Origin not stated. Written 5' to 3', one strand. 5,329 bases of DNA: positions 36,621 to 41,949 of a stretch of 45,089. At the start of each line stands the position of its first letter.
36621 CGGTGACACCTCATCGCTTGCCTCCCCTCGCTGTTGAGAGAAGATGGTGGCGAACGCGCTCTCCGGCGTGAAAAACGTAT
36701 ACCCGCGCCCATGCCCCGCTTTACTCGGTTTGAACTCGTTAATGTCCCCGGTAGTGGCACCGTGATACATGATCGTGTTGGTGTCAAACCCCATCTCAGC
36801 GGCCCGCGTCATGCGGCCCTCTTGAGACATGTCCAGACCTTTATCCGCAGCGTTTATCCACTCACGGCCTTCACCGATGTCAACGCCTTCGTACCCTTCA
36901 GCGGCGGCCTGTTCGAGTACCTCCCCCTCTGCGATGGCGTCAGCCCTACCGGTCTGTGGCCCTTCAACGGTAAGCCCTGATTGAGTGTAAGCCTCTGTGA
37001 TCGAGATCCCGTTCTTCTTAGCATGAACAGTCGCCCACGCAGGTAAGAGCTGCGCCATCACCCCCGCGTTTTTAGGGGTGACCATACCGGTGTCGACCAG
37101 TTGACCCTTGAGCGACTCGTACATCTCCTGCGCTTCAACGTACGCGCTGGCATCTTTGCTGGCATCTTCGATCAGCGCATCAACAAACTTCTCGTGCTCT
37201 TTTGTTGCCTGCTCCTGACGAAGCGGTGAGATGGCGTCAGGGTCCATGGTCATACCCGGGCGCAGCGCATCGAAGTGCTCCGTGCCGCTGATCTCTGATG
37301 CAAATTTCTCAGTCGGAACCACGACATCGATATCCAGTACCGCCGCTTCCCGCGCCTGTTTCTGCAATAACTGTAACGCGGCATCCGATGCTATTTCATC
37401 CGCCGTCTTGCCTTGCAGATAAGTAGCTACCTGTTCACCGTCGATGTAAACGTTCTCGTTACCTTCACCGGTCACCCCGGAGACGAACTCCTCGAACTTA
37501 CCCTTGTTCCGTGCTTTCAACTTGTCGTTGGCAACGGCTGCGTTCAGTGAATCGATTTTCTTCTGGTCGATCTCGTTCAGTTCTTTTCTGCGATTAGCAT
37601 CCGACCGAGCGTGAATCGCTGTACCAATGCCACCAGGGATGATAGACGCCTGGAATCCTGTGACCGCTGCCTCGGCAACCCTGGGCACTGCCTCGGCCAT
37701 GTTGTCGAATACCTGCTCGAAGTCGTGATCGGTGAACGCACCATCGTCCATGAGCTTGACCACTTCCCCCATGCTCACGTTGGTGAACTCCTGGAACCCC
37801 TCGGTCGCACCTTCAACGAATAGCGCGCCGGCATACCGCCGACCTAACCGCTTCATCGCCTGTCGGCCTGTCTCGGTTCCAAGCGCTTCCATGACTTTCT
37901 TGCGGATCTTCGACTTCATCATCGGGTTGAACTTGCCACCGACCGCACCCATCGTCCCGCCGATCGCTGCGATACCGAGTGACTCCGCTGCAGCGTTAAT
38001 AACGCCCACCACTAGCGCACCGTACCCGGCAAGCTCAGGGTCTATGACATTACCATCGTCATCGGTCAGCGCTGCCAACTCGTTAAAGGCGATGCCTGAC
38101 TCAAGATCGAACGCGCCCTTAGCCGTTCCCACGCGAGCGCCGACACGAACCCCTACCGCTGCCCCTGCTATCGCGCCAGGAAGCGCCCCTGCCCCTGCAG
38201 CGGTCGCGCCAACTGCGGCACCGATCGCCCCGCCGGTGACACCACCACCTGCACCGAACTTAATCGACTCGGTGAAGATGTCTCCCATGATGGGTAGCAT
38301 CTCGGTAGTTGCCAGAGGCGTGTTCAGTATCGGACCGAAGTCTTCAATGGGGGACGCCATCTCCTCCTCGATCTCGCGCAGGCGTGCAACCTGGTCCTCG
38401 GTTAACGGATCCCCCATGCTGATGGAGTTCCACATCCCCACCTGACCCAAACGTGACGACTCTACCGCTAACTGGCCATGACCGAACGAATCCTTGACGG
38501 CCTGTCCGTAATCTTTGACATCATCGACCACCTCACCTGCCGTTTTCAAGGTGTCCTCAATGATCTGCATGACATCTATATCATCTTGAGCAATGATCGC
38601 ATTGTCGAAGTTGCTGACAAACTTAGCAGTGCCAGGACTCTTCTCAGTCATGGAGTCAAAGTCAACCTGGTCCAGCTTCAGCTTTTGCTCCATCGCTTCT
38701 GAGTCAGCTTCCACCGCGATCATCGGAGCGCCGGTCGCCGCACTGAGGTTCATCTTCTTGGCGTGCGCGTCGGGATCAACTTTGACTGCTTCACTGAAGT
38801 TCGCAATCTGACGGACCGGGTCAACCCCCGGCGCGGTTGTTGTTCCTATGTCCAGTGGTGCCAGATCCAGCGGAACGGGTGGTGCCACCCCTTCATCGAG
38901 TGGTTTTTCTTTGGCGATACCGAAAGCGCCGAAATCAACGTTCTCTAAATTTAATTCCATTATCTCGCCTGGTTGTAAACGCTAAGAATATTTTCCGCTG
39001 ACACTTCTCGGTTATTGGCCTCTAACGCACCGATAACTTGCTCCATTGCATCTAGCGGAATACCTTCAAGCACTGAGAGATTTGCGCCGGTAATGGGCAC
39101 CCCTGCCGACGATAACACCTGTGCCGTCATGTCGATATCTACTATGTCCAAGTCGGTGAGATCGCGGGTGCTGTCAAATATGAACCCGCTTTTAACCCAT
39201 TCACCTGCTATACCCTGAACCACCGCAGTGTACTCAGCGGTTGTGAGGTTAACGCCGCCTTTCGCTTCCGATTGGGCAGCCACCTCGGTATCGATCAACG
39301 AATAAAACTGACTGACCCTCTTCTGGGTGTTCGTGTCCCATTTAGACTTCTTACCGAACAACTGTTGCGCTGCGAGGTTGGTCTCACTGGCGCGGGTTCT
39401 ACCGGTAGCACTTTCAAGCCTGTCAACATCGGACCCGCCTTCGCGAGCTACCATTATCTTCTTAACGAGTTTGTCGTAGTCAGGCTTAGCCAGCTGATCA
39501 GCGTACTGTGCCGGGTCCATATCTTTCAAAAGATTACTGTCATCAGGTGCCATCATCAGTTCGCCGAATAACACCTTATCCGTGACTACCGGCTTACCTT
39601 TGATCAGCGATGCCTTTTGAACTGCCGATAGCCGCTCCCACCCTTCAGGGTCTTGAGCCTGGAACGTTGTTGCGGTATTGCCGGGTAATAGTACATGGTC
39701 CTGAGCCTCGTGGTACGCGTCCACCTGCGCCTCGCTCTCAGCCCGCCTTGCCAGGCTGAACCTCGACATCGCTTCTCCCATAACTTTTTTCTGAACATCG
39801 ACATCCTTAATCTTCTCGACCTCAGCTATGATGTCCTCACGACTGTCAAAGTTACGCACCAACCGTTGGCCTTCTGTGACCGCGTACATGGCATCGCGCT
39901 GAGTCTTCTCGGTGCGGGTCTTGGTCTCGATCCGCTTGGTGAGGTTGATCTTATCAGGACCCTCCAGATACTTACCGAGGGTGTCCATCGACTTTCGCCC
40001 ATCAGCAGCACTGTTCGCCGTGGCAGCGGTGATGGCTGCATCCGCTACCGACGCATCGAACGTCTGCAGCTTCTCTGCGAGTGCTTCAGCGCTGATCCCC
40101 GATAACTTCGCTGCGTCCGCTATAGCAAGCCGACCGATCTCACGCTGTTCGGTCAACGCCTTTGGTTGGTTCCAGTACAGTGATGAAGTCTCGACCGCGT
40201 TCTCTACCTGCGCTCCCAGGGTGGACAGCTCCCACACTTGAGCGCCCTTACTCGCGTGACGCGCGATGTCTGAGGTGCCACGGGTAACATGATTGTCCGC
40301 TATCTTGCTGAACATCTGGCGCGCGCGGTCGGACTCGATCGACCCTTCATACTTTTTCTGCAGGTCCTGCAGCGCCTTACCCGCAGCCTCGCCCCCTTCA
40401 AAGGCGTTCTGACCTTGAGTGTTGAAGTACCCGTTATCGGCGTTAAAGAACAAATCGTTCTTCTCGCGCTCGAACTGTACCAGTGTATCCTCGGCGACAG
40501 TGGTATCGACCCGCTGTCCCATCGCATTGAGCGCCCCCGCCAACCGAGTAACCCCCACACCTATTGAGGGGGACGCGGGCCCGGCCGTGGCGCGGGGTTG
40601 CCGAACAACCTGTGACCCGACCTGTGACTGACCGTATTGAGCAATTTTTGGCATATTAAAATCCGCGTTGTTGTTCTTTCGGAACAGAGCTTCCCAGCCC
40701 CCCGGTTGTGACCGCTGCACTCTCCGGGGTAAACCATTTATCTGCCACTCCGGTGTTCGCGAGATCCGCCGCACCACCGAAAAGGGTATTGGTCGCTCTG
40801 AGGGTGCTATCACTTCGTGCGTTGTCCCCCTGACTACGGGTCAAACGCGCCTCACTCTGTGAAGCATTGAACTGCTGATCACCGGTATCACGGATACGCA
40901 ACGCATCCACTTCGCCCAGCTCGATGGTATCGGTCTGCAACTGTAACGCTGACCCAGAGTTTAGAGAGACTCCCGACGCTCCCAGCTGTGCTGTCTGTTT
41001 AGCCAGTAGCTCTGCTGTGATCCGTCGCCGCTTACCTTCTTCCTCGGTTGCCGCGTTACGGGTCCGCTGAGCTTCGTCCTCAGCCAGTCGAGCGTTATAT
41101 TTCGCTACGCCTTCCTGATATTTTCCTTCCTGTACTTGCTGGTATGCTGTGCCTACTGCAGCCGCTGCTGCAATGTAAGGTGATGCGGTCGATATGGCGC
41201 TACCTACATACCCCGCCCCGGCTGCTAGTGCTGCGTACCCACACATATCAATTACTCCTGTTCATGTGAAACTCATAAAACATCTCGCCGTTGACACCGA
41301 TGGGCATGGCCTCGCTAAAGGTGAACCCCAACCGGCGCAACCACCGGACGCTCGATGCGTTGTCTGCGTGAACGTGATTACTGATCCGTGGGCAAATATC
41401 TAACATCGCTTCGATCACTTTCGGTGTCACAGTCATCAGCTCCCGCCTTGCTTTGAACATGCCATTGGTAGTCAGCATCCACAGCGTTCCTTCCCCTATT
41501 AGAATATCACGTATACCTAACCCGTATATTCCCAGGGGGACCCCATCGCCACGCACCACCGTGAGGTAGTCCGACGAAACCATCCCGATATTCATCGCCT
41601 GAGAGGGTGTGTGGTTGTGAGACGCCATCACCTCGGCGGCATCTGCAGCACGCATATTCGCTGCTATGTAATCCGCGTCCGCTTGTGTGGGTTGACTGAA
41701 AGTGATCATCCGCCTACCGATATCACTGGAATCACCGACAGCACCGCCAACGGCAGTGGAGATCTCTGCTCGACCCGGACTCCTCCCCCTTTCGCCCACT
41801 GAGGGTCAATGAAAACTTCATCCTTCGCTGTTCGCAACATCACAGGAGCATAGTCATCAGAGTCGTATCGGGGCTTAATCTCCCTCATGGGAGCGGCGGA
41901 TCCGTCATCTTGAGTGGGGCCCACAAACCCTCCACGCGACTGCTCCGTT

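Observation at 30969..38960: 2663-aa internal virion protein with polyvalent-protein architecture (about 18% of the genome)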

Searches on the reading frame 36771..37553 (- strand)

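Call 12: search_protein_families(library=pfam, proteins=[window:36771-37553:-], max_evalue=10)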
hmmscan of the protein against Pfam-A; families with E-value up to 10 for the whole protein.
seq(261 aa): 1 family
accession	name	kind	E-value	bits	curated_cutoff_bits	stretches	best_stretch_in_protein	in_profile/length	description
PF12505.14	DUF3712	-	0.11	13.3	24.1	1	8-83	22-97/125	Protein of unknown function (DUF3712)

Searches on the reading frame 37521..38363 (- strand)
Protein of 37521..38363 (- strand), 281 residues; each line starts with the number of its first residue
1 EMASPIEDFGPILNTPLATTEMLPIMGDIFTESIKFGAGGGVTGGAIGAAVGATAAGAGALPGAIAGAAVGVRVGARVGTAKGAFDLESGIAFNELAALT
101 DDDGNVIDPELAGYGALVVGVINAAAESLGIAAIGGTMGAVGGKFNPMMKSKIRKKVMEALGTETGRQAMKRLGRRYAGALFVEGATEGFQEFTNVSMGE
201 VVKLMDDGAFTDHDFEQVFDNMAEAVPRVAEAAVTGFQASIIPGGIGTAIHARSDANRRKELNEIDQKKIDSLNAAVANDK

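Call 12: search_protein_families(library=pfam, proteins=[window:37521-38363:-], max_evalue=10)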
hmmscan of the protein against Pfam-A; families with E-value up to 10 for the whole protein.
seq(281 aa): 2 families
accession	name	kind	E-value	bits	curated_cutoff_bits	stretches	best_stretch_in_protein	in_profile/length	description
PF21724.2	DUF6861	-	1.6e-08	34.7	28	1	19-78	25-84/194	Family of unknown function (DUF6861)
PF19180.5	DUF5862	-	6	7.2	33.3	1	106-144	15-53/68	Family of unknown function (DUF5862)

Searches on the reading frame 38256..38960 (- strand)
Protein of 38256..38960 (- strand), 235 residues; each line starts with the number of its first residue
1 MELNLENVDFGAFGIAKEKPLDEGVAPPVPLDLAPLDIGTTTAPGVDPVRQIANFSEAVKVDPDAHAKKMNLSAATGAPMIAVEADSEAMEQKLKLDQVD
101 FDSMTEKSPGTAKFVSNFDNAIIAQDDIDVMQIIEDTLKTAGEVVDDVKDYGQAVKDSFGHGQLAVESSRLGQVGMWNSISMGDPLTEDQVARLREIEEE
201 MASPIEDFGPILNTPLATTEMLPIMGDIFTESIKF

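Call 12: search_protein_families(library=pfam, proteins=[window:38256-38960:-], max_evalue=10)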
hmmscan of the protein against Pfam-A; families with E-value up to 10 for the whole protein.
seq(235 aa): 2 families
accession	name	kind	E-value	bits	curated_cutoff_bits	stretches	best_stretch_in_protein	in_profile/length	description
PF18834.6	LPD22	-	1.7e-18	67.1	28.6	1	56-145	8-94/97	Large polyvalent protein associated domain 22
PF16318.11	DUF4957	-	0.17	12.2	30.8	1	70-149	16-88/142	Domain of unknown function (DUF4957)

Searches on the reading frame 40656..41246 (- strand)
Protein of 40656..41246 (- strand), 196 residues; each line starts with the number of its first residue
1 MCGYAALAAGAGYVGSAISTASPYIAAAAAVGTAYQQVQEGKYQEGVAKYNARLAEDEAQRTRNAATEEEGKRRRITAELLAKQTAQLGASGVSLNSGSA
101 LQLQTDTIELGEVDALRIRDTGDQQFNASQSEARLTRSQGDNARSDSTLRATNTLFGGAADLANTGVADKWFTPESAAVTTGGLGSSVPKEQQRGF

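Call 9: search_protein_families(library=phrogs, proteins=[window:40656-41246:-], max_evalue=0.001)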
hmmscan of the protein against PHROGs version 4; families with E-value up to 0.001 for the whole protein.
window:40656-41246:- (196 aa): 2 families
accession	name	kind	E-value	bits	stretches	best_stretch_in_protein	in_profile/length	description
phrog_418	-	head and packaging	5.8e-29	102.3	1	18-171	6-158/166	internal virion protein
phrog_24149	-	unknown function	3.4e-07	30.6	1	30-165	251-382/415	-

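Call 10: search_protein_families(library=pfam, proteins=[window:40656-41246:-], max_evalue=0.01)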
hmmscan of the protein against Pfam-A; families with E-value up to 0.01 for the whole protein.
window:40656-41246:- (196 aa): 2 families
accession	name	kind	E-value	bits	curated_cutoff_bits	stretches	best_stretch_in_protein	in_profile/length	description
PF24072.1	T7_gp14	-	7.4e-05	23.2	27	1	1-168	1-163/187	T7 virus internal virion protein gp14 family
PF02938.19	GAD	-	0.0024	18.5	23.4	1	11-71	21-78/95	GAD domain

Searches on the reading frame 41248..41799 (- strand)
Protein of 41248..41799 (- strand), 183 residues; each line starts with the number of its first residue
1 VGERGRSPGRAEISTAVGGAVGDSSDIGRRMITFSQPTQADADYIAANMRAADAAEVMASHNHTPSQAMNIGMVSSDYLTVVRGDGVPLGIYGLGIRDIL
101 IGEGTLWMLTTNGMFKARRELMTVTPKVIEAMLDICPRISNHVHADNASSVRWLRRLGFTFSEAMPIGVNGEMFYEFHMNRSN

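Call 9: search_protein_families(library=phrogs, proteins=[window:41248-41799:-], max_evalue=0.001)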
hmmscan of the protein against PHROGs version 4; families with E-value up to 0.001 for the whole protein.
window:41248-41799:- (183 aa): 2 families
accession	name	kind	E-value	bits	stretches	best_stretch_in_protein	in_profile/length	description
phrog_308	-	head and packaging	8.9e-36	124.3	1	32-181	3-150/151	internal virion protein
phrog_4177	-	unknown function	0.00012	23.2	1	58-161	21-122/143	-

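Call 10: search_protein_families(library=pfam, proteins=[window:41248-41799:-], max_evalue=0.01)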
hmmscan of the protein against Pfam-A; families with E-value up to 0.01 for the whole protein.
window:41248-41799:- (183 aa): 1 family
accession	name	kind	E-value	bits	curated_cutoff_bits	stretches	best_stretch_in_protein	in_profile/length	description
PF11090.14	Phage_T7_Gp13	-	0.00013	22.7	25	1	105-163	21-83/86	Bacteriophage T7, probable scaffold protein Gp13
